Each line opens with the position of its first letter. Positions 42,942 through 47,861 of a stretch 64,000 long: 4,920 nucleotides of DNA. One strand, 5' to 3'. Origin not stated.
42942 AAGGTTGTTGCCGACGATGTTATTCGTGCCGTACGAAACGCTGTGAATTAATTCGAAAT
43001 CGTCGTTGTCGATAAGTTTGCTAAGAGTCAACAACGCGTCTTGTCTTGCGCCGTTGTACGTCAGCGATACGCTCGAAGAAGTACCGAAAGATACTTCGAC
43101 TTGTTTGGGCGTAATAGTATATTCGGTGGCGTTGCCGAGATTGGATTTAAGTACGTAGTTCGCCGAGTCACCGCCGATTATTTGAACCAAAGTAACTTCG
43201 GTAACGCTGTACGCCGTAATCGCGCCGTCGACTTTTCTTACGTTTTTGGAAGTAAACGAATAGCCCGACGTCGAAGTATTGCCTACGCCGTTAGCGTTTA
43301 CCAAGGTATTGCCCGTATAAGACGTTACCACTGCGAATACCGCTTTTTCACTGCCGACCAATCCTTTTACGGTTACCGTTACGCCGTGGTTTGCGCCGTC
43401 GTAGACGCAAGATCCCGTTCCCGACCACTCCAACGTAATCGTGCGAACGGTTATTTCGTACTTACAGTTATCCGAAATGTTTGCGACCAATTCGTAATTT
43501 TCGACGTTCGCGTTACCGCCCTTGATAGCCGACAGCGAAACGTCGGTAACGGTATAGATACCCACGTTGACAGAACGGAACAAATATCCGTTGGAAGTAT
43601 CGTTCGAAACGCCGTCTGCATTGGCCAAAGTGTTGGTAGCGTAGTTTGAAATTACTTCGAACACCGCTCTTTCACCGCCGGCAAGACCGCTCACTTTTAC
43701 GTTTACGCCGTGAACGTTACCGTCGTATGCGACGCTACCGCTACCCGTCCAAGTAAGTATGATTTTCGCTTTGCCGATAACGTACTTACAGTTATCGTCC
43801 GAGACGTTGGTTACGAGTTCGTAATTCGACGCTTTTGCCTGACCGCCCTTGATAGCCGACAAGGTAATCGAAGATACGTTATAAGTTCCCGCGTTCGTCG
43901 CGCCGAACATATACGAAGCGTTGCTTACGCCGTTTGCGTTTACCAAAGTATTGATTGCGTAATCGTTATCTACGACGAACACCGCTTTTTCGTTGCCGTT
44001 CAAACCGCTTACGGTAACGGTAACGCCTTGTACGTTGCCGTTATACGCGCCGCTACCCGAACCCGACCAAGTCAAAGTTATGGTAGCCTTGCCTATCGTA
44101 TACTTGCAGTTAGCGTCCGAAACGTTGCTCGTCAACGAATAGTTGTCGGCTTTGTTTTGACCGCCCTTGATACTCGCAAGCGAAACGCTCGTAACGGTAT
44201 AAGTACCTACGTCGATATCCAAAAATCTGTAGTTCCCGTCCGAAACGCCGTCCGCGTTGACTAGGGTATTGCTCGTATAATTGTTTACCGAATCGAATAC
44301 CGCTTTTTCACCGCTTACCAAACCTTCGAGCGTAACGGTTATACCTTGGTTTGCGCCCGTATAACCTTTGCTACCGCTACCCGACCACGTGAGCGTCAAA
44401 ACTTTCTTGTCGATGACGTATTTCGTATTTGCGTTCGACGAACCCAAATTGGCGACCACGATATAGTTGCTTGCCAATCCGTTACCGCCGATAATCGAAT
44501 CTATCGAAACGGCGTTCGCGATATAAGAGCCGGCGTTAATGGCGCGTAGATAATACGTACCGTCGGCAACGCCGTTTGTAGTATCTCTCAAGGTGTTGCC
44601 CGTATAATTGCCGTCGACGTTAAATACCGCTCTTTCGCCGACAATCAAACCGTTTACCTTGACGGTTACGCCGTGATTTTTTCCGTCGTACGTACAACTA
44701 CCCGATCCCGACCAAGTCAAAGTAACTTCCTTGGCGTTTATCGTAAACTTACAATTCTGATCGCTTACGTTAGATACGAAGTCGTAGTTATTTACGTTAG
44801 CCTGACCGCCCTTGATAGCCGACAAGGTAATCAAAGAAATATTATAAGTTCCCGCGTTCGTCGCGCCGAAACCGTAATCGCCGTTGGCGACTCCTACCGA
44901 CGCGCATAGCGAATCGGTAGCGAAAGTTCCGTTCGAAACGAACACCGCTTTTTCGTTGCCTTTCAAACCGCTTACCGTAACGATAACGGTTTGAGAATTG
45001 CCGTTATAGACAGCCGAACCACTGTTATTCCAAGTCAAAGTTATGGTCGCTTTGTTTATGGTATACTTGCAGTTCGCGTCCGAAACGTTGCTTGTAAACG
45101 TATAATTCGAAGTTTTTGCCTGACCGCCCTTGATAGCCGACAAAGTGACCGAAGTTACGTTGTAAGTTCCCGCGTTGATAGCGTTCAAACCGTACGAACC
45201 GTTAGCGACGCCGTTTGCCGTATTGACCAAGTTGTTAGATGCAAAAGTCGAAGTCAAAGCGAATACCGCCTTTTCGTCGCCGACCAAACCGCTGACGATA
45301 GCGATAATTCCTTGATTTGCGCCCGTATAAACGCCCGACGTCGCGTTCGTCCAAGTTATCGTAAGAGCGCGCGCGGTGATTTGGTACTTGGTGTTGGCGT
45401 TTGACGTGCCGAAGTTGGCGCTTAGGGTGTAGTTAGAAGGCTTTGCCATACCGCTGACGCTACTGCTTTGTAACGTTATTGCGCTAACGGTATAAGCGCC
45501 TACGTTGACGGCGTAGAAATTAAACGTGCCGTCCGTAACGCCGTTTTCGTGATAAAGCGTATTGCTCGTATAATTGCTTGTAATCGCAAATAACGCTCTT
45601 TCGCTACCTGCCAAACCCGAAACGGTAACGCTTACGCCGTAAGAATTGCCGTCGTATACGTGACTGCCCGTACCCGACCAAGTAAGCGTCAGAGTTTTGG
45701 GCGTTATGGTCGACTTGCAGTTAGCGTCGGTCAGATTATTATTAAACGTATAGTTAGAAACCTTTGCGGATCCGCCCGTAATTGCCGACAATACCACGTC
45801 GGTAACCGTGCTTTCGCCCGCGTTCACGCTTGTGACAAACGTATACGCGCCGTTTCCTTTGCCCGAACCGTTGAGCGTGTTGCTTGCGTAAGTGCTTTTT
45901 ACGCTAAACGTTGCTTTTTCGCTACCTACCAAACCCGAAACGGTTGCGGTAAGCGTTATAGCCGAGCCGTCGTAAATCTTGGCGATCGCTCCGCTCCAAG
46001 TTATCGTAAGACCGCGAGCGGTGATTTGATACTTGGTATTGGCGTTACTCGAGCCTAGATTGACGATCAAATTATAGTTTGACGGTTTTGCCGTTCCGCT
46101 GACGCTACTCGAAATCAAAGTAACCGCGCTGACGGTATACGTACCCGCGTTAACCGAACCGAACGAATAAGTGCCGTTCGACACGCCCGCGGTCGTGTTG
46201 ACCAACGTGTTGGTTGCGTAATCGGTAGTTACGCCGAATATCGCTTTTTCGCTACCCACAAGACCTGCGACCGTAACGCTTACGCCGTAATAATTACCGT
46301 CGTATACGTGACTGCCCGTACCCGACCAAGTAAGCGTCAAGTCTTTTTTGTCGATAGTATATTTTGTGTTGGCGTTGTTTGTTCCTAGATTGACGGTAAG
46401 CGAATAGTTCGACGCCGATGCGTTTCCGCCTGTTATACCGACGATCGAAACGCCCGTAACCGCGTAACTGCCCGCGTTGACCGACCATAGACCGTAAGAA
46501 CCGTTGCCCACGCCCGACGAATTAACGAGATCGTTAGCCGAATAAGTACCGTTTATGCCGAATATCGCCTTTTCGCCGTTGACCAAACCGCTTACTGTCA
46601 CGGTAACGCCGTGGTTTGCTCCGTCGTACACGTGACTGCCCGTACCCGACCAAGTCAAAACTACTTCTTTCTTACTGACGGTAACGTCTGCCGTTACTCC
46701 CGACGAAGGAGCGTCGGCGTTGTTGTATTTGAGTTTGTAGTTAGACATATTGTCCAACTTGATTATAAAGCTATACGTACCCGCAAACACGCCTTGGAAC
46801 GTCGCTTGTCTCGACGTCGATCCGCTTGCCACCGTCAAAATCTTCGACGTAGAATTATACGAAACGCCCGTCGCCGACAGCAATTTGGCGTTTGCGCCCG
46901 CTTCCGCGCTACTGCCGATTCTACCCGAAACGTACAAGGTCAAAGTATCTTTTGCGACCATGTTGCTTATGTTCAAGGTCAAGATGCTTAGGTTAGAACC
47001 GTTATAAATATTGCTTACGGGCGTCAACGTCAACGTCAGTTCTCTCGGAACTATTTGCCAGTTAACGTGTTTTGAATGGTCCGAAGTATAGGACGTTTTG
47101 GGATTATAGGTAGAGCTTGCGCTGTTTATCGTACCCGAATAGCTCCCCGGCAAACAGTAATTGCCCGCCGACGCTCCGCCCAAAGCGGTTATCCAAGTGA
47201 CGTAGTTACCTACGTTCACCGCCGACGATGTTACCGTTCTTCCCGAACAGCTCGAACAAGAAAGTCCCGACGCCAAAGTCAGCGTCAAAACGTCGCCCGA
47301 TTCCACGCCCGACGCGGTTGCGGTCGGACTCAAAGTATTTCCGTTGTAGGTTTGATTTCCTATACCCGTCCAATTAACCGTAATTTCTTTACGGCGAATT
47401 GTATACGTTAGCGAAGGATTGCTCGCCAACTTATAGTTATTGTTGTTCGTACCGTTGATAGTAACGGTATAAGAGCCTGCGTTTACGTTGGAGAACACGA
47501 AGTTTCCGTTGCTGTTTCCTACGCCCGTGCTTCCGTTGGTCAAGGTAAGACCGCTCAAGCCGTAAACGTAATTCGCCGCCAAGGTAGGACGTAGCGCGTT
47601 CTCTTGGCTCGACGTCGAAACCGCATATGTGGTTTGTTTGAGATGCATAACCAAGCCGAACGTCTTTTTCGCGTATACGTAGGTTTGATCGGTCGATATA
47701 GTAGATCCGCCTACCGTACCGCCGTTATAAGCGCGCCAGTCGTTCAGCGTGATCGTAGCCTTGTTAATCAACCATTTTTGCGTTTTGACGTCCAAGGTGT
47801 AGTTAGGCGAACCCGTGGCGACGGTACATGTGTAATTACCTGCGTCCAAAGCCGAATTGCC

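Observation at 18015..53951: Single ~36-kb gene encoding a ~11,978-aa surface protein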

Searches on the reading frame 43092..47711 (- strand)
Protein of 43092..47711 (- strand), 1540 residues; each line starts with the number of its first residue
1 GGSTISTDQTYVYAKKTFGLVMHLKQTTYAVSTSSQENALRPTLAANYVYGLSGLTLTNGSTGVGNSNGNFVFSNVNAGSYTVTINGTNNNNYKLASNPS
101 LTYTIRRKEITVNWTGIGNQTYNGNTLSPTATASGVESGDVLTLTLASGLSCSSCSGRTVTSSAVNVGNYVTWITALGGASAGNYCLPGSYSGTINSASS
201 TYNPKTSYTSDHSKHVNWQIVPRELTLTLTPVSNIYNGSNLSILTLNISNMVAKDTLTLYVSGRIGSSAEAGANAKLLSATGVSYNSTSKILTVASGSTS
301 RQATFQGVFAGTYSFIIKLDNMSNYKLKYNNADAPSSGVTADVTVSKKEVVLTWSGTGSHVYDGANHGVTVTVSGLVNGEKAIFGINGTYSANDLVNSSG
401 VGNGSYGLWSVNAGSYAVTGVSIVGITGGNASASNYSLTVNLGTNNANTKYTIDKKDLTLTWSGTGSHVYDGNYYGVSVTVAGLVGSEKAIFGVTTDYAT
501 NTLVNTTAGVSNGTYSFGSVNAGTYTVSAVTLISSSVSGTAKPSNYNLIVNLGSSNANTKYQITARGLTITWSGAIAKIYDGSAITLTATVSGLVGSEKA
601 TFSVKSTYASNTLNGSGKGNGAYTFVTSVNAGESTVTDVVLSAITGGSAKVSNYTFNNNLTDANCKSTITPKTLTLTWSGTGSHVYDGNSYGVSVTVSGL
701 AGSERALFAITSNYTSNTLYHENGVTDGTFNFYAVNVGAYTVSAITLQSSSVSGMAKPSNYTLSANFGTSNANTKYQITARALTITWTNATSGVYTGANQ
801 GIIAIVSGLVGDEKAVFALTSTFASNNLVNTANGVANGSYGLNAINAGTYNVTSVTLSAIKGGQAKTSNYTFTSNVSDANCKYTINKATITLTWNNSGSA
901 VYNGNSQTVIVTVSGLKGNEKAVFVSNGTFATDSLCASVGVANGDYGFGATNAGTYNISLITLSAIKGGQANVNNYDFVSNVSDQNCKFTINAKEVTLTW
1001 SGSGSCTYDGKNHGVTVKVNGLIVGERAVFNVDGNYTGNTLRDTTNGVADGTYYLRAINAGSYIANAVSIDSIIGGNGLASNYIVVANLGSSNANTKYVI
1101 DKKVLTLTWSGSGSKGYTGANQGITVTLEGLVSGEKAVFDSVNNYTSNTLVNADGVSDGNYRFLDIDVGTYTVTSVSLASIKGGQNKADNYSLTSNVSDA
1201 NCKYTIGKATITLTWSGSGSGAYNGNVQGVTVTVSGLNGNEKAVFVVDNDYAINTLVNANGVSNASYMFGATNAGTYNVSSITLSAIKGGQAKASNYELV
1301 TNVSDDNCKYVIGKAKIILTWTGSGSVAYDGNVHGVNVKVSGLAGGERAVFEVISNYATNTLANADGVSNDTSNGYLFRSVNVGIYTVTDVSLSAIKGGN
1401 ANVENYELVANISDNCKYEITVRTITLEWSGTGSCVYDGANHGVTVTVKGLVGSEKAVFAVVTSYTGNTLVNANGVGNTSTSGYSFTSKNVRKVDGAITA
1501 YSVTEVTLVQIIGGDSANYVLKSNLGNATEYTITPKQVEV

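Call 10: search_protein_families(library=pfam, max_evalue=0.01, proteins=[window:43092-47711:-])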
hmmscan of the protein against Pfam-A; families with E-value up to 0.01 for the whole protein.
window:43092-47711:- (1540 aa): 6 families
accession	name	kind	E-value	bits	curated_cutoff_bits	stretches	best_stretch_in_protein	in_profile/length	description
PF18657.6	YDG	-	6.5e-07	29.9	25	1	108-188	3-81/85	YDG domain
PF24421.1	Ig_J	-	6.7e-07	29.8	29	0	1145-1179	52-86/104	Tip attachment protein J, Ig-like domain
PF09430.16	EMC7_beta-sandw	-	1.7e-06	28.7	26.6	0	60-89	17-49/122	ER membrane protein complex subunit 7, beta-sandwich domain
PF18879.6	EspA_EspE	-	7.3e-05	23.5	27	0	1320-1359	34-73/84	EspA/EspE family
PF23607.1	WZC_N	-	0.0065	17.3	27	0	444-495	57-108/110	Tyrosine-protein kinase Wzc, N-terminal domain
PF17210.9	SdrD_B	-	0.0078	16.8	29.7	1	488-548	21-83/112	SdrD B-like domain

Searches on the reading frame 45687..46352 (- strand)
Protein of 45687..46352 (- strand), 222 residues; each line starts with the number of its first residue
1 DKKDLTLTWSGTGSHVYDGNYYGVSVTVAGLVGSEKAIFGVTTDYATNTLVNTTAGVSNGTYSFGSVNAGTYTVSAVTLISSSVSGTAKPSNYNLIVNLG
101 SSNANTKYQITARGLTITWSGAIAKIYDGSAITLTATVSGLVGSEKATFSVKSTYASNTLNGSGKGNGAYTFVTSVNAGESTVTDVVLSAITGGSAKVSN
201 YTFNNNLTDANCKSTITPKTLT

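Call 33: search_solved_structures(query=A1, max_evalue=1)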
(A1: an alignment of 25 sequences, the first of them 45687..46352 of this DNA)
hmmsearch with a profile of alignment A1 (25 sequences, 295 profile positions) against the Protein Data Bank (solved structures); distinct sequences matched with E-value up to 1: 5.
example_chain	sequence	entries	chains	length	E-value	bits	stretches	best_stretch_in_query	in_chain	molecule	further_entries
4ng0_A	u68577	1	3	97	0.005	19.5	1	84-185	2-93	LAR_0958 cell surface adhesin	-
1k85_A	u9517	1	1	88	0.019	17.6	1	81-137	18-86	CHITINASE A1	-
3esx_A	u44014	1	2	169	0.31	13.6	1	15-77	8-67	Flavodoxin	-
3esy_A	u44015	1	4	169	0.32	13.6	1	15-77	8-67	Flavodoxin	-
1obv_A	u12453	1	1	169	0.97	12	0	15-77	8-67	FLAVODOXIN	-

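Call 40: predict_structure(alignment_id=A1)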
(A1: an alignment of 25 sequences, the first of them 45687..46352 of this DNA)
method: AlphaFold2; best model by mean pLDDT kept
length: 222 residues; sequences in the alignment: 25
mean_pLDDT: 92.7   pTM: 0.83
mean pLDDT of the five models: 92.7, 92.7, 92.5, 92.1, 91.8
residues with pLDDT >= 90: 178; 70-90: 36; 50-70: 7; < 50: 1
segments of 3 or more residues with pLDDT < 50: none
pLDDT, mean of each block of 10 residues (from residue 1): 93 94 96 90 96 90 97 94 60 90 91 98 94 97 96 96 94 92 96 91 96 96 91
secondary structure, 60 per line:
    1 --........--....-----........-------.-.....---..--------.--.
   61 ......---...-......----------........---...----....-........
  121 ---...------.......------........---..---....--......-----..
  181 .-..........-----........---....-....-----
elements in order: E3-10 E13-16 E22-29 E39-43 E60-66 E70-72 E74-79 E93-97 E108-111 E113-120 E124-126 E133-139 E146-153 E162-165 E168-173 E179-181 E183-192 E201-205 H209-212 E214-217

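Call 105: fold_search(model_id=the predicted structure, library=pdb)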
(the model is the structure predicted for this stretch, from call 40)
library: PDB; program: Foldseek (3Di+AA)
matches with E <= 10: 1438; with E <= 0.001: 17
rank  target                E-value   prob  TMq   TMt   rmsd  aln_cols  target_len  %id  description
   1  5n40                  1.4e-06  1.00  0.29  0.21   9.4       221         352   16  Structure of Yersinia pseudotuberculosis adhesin InvE (released 2017-04-12)
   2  4nkd_A                6.2e-05  0.98  0.23  0.22  20.7       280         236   12  Crystal structure of engineered anti-EE scFv antibody fragment (released 2014-03-12)
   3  4kv5_E                8.6e-05  0.99  0.24  0.24  20.2       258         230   12  scFv GC1009 in complex with TGF-beta1. (released 2014-09-24)
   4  5ldy_B                9.1e-05  1.00  0.28  0.21  12.0       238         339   15  Structure of Yersinia pseudotuberculosis InvD (released 2017-06-14)
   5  6fwx_A                9.6e-05  0.97  0.26  0.27  10.1       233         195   10  Chimeric titin Z1Z2-Z1Z2 tandem (Z1212) functionalized with a GRGDS exogenous peptide from fibronectin (released 2019-03-27)
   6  8sgt_A                1.1e-04  0.99  0.28  0.13  10.0       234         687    9  Cryo-EM structure of human NCX1 in Ca2+ bound, activated state (group II in the presence of 0.5 mM Ca2+) (released 2023-10-11)
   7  2wv3                  1.1e-04  0.96  0.22  0.25  13.2       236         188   11  Neuroplastin-55 binds to and signals through the fibroblast growth factor receptor (released 2009-12-15)
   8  8jp0                  1.3e-04  1.00  0.31  0.13  11.1       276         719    7  structure of human sodium-calciumexchanger NCX1 (released 2024-01-03)
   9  1cwv                  3.1e-04  1.00  0.29  0.16  11.5       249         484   15  CRYSTAL STRUCTURE OF INVASIN: A BACTERIAL INTEGRIN-BINDING PROTEIN (released 1999-10-13)
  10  5jde_A                3.3e-04  1.00  0.33  0.29  10.1       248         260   11  Crystal structure of I9-I11 tandem from titin (P1) (released 2016-09-14)
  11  9iv8                  3.5e-04  0.97  0.27  0.12  13.8       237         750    8  Cryo-EM structure of human NCX1 in PIP2 diC8 bound state (released 2025-03-19)
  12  7ahs_A                4.8e-04  0.87  0.20  0.18  11.6       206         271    9  titin-N2A Ig81-Ig83 (released 2021-03-24)
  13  7ahs_B                6.3e-04  0.93  0.23  0.20  12.3       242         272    8  titin-N2A Ig81-Ig83 (released 2021-03-24)
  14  2rjm                  7.4e-04  0.98  0.28  0.23  11.1       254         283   10  3Ig structure of titin domains I67-I69 E-to-A mutated variant (released 2008-01-22)
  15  5jde_B                8.3e-04  0.99  0.30  0.26   8.5       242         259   10  Crystal structure of I9-I11 tandem from titin (P1) (released 2016-09-14)
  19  5irb_B                1.6e-03  0.96  0.30  0.24   8.9       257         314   14  Structural insight into host cell surface retention of a 1.5-MDa bacterial ice-binding adhesin (released 2017-07-19)
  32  4p99_A                3.2e-03  0.85  0.27  0.19   9.9       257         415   14  Ca2+-stabilized adhesin helps an Antarctic bacterium reach out and bind ice (released 2014-06-18)
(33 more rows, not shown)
